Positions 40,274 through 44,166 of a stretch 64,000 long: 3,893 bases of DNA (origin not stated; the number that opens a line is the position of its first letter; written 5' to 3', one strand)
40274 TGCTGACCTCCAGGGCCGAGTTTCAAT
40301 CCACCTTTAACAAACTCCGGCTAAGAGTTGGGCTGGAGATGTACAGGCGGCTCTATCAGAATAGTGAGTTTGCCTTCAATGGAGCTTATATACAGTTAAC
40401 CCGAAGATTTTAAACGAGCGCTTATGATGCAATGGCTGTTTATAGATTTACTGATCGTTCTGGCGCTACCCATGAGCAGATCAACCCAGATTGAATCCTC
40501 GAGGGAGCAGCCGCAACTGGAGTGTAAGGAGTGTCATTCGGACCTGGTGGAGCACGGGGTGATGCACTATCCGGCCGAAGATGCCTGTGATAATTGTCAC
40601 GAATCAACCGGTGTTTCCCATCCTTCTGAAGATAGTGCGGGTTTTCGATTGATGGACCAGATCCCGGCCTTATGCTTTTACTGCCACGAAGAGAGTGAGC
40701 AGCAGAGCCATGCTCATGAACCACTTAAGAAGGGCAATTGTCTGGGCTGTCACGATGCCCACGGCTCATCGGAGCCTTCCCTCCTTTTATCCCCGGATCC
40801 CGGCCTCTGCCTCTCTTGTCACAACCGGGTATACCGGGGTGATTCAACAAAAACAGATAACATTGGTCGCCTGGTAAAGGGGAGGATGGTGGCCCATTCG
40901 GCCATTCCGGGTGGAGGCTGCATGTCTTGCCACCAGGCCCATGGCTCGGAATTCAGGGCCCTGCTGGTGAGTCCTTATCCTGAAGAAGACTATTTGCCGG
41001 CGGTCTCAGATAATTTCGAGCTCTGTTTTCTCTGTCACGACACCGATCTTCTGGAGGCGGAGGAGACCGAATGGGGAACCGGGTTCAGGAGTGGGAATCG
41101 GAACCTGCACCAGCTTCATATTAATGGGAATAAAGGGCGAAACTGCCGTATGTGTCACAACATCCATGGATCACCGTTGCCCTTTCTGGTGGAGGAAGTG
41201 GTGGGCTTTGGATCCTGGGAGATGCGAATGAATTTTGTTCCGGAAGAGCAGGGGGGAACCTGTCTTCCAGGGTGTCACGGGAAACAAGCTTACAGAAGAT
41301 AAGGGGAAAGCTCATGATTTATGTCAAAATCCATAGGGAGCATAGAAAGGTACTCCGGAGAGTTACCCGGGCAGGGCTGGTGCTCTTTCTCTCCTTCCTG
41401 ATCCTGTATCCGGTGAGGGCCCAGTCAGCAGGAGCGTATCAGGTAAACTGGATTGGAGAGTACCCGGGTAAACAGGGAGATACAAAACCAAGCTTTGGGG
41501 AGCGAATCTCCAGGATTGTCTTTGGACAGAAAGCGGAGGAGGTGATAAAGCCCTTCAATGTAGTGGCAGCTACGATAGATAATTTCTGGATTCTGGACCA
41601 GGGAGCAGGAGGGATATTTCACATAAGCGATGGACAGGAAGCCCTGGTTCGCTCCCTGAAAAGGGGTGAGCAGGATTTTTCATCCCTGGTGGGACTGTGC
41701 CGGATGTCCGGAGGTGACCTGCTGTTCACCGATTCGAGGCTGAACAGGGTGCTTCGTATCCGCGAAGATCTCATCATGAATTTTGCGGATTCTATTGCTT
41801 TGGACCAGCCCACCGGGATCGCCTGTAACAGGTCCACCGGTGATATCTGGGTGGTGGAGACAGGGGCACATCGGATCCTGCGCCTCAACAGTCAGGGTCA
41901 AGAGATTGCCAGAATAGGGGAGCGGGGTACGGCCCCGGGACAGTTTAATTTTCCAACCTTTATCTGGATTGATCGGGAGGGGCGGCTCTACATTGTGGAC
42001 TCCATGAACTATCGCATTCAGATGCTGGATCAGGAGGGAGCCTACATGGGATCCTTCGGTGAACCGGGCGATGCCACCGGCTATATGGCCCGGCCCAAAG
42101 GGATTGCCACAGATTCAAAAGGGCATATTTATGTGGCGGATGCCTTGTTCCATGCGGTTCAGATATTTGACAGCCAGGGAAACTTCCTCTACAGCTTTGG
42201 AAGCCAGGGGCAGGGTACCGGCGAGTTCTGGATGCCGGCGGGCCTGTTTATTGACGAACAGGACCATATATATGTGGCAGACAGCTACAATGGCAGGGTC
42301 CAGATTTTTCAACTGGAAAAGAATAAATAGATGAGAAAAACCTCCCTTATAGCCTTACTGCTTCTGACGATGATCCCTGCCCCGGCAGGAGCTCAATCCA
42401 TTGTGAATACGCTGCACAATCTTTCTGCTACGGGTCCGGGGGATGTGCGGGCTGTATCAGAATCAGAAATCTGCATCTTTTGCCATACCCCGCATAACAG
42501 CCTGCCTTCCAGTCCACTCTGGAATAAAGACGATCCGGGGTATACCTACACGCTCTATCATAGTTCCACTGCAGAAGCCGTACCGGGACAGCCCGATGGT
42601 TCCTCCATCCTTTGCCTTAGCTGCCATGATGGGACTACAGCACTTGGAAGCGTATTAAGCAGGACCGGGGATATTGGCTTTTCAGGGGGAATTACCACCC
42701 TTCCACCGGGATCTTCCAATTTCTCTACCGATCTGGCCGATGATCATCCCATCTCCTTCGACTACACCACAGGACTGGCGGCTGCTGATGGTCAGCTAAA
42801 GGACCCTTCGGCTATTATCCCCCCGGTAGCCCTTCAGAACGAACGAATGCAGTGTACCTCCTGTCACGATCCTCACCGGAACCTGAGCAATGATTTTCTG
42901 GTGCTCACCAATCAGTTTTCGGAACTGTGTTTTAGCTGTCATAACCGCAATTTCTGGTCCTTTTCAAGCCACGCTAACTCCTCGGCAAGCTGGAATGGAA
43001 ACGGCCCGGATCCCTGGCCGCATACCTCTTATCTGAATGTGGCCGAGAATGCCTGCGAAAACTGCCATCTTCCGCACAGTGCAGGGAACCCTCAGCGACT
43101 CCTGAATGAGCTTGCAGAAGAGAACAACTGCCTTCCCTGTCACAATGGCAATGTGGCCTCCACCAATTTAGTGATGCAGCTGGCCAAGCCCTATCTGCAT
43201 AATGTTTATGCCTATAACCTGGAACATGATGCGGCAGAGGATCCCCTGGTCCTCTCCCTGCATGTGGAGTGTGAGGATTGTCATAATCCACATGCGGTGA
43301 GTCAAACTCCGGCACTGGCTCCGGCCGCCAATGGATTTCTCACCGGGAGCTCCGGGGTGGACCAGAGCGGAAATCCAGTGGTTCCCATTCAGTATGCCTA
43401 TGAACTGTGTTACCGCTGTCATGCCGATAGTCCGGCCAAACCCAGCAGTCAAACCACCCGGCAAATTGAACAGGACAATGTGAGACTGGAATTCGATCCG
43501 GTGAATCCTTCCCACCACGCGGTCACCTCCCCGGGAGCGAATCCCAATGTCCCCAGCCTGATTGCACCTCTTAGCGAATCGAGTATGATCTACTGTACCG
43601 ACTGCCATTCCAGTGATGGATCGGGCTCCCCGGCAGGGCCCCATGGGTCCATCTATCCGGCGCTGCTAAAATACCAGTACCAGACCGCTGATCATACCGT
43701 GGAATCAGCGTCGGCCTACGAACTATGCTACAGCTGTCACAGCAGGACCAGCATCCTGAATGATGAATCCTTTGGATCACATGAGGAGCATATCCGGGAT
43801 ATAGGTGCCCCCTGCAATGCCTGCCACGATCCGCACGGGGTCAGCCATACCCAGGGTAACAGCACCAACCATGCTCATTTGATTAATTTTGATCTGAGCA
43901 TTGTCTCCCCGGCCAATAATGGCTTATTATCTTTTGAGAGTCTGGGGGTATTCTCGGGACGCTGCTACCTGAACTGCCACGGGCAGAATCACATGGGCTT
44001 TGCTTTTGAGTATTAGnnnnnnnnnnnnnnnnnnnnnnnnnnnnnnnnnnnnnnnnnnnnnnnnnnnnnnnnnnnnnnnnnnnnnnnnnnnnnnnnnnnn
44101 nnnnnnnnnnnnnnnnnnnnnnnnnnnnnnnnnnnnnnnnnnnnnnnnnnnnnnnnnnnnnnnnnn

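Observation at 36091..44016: Seven-gene multihaem cytochrome / NHL propeller / outer-membrane barrel operon: candidate porin-cytochrome electron conduit of unusual composition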

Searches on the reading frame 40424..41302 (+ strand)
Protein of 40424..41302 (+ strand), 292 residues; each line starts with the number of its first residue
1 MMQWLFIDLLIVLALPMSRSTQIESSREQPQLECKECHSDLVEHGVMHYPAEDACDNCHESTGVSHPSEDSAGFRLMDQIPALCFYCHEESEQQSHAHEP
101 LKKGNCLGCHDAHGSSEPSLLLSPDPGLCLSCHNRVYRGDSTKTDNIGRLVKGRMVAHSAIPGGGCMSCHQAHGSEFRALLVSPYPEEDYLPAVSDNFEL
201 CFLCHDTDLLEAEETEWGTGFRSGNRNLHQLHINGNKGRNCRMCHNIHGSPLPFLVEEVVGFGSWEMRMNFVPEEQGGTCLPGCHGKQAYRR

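Call 4: search_protein_families(library=pfam, proteins=[window:40424-41302:+], max_evalue=0.1)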
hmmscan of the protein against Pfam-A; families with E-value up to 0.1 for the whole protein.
window:40424-41302:+ (292 aa): 6 families
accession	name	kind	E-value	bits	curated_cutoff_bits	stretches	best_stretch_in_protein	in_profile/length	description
PF09699.15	Paired_CXXCH_1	-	2.1e-31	107.8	20.6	4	98-135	1-38/41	Doubled CXXCH motif (Paired_CXXCH_1)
PF22113.1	Mtrc-MtrF_II-IV_dom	-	4.1e-10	39.9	30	2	33-173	8-166/176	Outer membrane cytochrome MtrC/MtrF-like, domains II/IV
PF14537.11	Cytochrom_c3_2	-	6.5e-10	39.8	25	2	105-175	8-69/79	Cytochrome c3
PF14522.11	Cytochrome_C7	-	3.5e-09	36.8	24.8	1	28-110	10-66/67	Cytochrome c7 and related cytochrome c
PF02085.21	Cytochrom_CIII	-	0.0037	18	22.9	0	31-110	30-101/101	Class III cytochrome C family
PF22678.1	Cytochrom_c_NrfB-like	-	0.0066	17.3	27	0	166-250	1-70/89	Cytochrome c-type protein NrfB-like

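Call 5: search_protein_families(library=ncbifam, proteins=[window:40424-41302:+], max_evalue=0.1)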
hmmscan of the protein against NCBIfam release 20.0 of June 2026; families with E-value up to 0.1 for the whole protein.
window:40424-41302:+ (292 aa): 5 families
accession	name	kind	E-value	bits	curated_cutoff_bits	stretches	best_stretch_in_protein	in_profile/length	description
TIGR01905.1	paired_CXXCH_1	subfamily_domain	7.5e-31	105.8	25.2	4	98-135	1-38/41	doubled CXXCH domain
TIGR03508.1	decahem_SO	subfamily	3.8e-18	65.9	192.2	2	22-153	109-239/258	DmsE family decaheme c-type cytochrome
NF041028.1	decahem_GSU2203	exception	9e-14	51.4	325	2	26-140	144-259/317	GSU2203 family decaheme c-type cytochrome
NF045713.1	CxxCH_16_HmcA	equivalog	0.00085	18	400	1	23-115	168-257/541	sulfate respiration complex hexadecaheme cytochrome HmcA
TIGR03507.1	decahem_SO1788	subfamily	0.06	11.8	209.3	1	100-173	240-305/672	OmcA/MtrC family decaheme c-type cytochrome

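Call 33: search_solved_structures(query=window:40424-41299:+, max_evalue=1)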
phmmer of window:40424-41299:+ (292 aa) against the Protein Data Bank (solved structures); distinct sequences matched with E-value up to 1: 11.
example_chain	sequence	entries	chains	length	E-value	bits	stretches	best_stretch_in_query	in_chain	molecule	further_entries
6r2q_A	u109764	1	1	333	7e-09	38.5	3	52-176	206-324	Cystathionine beta-synthase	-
28pb_A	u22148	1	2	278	0.048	16.1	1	54-135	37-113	Cytochrome c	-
8cnb_A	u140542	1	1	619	0.2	14.1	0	28-67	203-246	histone acetyltransferase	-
5u7g_A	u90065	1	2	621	0.2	14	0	28-67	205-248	CREB-binding protein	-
8cmz_A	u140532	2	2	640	0.21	14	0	28-67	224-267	histone acetyltransferase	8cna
8og2_A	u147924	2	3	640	0.21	14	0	28-67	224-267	histone acetyltransferase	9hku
8cn0_A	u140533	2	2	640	0.21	14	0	28-67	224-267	histone acetyltransferase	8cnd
6lod_A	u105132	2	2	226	0.23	13.9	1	58-112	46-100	MULTIHEME_CYTC domain-containing protein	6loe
1fcd_C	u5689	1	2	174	0.35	13.2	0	103-157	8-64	FLAVOCYTOCHROME C SULFIDE DEHYDROGENASE (CYTOCHROME SUBUNIT)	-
6ef8_A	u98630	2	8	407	0.43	12.9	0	160-180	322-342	C-type cytochrome OmcS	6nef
6f0k_A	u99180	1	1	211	0.8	12.1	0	32-135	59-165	Cytochrome c family protein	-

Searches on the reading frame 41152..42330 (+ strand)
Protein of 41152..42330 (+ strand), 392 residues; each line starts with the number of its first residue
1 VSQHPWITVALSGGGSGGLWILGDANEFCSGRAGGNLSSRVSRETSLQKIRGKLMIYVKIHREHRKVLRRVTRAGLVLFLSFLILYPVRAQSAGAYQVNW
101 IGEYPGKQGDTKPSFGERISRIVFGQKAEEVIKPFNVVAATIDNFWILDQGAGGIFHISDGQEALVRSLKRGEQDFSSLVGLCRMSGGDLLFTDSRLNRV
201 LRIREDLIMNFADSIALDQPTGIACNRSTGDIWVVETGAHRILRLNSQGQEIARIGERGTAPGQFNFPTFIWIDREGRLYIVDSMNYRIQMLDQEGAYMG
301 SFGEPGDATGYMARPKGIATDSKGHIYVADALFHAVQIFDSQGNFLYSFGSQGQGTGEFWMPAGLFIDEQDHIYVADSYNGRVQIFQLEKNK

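Call 4: search_protein_families(library=pfam, proteins=[window:41152-42330:+], max_evalue=0.1)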
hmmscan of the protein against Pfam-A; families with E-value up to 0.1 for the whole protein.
window:41152-42330:+ (392 aa): 10 families
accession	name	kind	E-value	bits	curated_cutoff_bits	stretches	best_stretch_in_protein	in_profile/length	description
PF01436.27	NHL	-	2.5e-27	93.9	20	3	359-386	1-28/28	NHL repeat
PF17170.10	DUF5128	-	7.6e-17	61.9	22.9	2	322-389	52-120/321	6-bladed beta-propeller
PF24684.1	Vgb_lyase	-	1.9e-09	37.2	50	1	133-334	14-202/290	Virginiamycin B lyase family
PF08450.18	SGL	-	2e-09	37.8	26.3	1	275-345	144-216/246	SMP-30/Gluconolactonase/LRE-like region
PF25021.1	TEN_NHL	-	2.8e-06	27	27.1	1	311-345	140-172/357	Teneurin NHL domain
PF15869.11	TolB_like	-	0.0031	17.3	29.2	1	341-387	48-93/296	TolB-like 6-blade propeller-like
PF00027.35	cNMP_binding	-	0.0036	17.7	27.5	0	142-173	17-49/89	Cyclic nucleotide-binding domain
PF06739.17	SBBP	-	0.0075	16.6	20.5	0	314-329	14-29/38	Beta-propeller repeat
PF09000.15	Cytotoxic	-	0.037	14.8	22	0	272-303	32-63/80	Cytotoxic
PF16288.11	DUF4934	-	0.046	14.3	27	0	234-300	37-102/102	Domain of unknown function (DUF4934)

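Call 5: search_protein_families(library=ncbifam, proteins=[window:41152-42330:+], max_evalue=0.1)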
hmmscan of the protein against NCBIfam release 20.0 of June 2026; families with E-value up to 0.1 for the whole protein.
window:41152-42330:+ (392 aa): 7 families
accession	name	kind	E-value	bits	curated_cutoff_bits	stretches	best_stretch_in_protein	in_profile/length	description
NF035926.1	scyF_NHL_VPEP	equivalog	1.4e-41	142.9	350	2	301-389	187-276/376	scytonemin biosynthesis PEP-CTERM protein ScyF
NF047780.1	LIC12708_fam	subfamily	3.2e-08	32.8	150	1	254-387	108-209/391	LIC_12708 family protein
NF000022.1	stregra_B_VgbA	exception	8.9e-06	25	600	1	179-317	59-191/299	streptogramin B lyase Vgb(A)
NF033206.1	ScyE_fam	subfamily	0.0031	17.1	80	0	313-331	8-26/333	ScyD/ScyE family protein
NF047494.1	Lepto_SBBP_lipo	equivalog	0.01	14.5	400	0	317-385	133-213/466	SBBP repeat beta-propeller lipoprotein, LipL53 family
NF000096.1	stregra_B_VgbB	exception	0.011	14.9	600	1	180-330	60-200/295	streptogramin B lyase Vgb(B)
TIGR02604.1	Piru_Ver_Nterm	subfamily_domain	0.032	13.6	122.2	0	266-289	14-37/367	PVC-type heme-binding CxxCH protein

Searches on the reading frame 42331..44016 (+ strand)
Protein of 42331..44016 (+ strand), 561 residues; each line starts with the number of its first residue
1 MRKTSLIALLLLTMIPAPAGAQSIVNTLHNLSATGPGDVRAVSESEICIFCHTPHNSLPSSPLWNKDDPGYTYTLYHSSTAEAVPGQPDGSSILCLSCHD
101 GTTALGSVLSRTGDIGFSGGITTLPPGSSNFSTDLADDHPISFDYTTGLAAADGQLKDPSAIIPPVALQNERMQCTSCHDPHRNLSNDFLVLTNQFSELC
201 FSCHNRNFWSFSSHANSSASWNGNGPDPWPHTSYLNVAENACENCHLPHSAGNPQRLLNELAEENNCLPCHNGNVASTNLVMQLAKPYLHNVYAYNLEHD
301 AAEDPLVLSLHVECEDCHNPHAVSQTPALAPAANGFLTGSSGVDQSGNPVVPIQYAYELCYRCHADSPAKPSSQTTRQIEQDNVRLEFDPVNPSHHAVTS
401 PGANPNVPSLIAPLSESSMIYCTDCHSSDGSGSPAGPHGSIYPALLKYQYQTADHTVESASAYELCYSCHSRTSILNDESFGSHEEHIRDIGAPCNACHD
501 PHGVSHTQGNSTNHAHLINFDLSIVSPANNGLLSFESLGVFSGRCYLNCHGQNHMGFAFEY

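Call 4: search_protein_families(library=pfam, proteins=[window:42331-44016:+], max_evalue=0.1)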
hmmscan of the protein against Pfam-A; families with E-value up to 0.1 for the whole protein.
window:42331-44016:+ (561 aa): 7 families
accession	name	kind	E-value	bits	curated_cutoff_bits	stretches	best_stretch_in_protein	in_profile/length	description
PF09699.15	Paired_CXXCH_1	-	2.4e-29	101.2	20.6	4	173-206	7-38/41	Doubled CXXCH motif (Paired_CXXCH_1)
PF14522.11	Cytochrome_C7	-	5.3e-15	55.4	24.8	3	231-278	5-55/67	Cytochrome c7 and related cytochrome c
PF22113.1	Mtrc-MtrF_II-IV_dom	-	1.8e-13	50.8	30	2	237-375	4-138/176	Outer membrane cytochrome MtrC/MtrF-like, domains II/IV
PF13435.11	Cytochrome_C554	-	7.6e-06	27.2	20.8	1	422-499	2-83/84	Cytochrome c554 and c-prime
PF14537.11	Cytochrom_c3_2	-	1.1e-05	26.3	25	1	170-272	4-79/79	Cytochrome c3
PF22678.1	Cytochrom_c_NrfB-like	-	7e-05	23.7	27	1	422-506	1-72/89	Cytochrome c-type protein NrfB-like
PF03264.19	Cytochrom_NNT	-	0.0022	18.2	24.1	1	452-506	25-79/174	NapC/NirT cytochrome c family, N-terminal region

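Call 5: search_protein_families(library=ncbifam, proteins=[window:42331-44016:+], max_evalue=0.1)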
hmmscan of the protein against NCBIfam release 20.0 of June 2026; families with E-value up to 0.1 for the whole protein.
window:42331-44016:+ (561 aa): 6 families
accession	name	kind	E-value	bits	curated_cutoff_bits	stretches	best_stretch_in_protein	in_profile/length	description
TIGR01905.1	paired_CXXCH_1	subfamily_domain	3.2e-19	68.6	25.2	2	174-206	8-38/41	doubled CXXCH domain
TIGR03508.1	decahem_SO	subfamily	6.6e-15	55.3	192.2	2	168-283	139-231/258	DmsE family decaheme c-type cytochrome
TIGR03153.1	cytochr_NrfH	equivalog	1.3e-06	28.5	134.2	1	450-551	15-110/138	cytochrome c nitrite reductase small subunit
NF008659.0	PRK11659.1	equivalog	1.9e-06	27.7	184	1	417-506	73-149/188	cytochrome c nitrite reductase pentaheme subunit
TIGR03146.1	cyt_nit_nrfB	equivalog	3.4e-05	24.2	166.6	1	417-505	38-122/145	cytochrome c nitrite reductase pentaheme subunit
TIGR04257.1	nanowire_3heme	domain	0.061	13.5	40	1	230-276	16-63/75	c(7)-type cytochrome triheme domain-containing protein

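Call 31: search_solved_structures(query=window:42331-44013:+, max_evalue=1, show_alignments=1)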
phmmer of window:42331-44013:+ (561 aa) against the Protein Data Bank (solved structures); distinct sequences matched with E-value up to 1: 4.
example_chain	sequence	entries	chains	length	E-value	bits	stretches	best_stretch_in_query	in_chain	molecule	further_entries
7tfs_A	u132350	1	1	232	4e-33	118.4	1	8-205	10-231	Cytochrome c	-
9yuq_N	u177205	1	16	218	2e-23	86.4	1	6-206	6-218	Putative multiheme cytochrome c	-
3ouq_A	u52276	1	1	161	0.09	14.9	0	221-278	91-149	Cytochrome c family protein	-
8uf3_A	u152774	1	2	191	0.22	13.6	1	397-486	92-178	Cytochrome C4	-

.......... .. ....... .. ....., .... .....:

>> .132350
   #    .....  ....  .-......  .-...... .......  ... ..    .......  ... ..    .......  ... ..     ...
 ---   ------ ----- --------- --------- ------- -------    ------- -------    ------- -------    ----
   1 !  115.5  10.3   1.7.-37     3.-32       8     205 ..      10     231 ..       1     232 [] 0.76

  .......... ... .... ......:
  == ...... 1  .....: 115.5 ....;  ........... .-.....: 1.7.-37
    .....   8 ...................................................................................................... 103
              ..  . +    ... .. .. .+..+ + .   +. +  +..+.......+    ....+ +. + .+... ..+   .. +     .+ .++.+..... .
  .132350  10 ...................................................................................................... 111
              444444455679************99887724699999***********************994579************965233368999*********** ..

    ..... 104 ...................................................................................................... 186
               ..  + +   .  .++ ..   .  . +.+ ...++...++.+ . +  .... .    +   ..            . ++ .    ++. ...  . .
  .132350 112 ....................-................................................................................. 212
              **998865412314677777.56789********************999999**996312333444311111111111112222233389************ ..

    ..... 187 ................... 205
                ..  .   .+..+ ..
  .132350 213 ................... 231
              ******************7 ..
